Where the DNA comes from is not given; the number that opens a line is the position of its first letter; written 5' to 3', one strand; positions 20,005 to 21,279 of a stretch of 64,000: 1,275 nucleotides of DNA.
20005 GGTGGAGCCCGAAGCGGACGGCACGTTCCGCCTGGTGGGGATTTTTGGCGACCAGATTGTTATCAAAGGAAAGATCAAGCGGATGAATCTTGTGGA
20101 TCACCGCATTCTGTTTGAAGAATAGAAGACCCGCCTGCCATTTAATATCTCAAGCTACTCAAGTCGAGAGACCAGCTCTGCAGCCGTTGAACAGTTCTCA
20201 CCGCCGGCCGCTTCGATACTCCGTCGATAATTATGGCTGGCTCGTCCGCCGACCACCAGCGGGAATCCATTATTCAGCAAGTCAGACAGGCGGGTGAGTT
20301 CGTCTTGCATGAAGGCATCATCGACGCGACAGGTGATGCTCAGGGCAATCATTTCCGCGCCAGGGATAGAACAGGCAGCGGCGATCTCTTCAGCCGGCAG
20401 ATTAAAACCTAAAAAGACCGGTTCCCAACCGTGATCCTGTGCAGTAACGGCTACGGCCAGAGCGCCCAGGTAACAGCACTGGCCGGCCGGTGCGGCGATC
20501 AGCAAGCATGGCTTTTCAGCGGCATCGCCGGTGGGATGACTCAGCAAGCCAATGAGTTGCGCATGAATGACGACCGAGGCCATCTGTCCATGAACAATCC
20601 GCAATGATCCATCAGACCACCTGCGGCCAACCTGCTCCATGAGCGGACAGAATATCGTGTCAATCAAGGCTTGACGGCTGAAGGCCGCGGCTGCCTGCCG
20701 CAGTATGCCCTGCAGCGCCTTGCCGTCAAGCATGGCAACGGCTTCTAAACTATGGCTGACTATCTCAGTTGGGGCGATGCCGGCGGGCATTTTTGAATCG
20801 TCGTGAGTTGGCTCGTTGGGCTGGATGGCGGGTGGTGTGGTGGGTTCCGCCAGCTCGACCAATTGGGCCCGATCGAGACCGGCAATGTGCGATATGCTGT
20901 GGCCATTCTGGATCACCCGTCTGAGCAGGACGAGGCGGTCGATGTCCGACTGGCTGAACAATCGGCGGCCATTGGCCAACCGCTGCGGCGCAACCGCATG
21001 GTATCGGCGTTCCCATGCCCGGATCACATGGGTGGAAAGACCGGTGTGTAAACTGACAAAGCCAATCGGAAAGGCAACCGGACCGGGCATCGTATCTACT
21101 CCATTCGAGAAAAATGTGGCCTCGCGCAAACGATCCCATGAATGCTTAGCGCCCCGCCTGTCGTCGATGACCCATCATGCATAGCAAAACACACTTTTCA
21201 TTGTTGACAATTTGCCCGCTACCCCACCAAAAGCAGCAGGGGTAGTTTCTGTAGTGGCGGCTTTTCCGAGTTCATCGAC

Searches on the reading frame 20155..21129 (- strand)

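Call 47: search_protein_families(library=pfam, max_evalue=0.01, proteins=[window:20155-21129:-])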
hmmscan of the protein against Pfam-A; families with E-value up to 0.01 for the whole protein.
window:20155-21129:- (324 aa): 4 families
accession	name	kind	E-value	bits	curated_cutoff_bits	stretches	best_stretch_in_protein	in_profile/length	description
PF13411.12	MerR_1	-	3.7e-13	49.8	21.6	1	22-86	3-66/69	MerR HTH family regulatory protein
PF02310.24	B12-binding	-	1.7e-07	31.5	32.1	1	210-306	4-100/121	B12 binding domain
PF02607.22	B12-binding_2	-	1.8e-06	28.5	23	1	128-189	6-67/74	B12 binding domain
PF00376.29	MerR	-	2.2e-06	27.8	28.2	1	22-58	2-38/38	MerR family regulatory protein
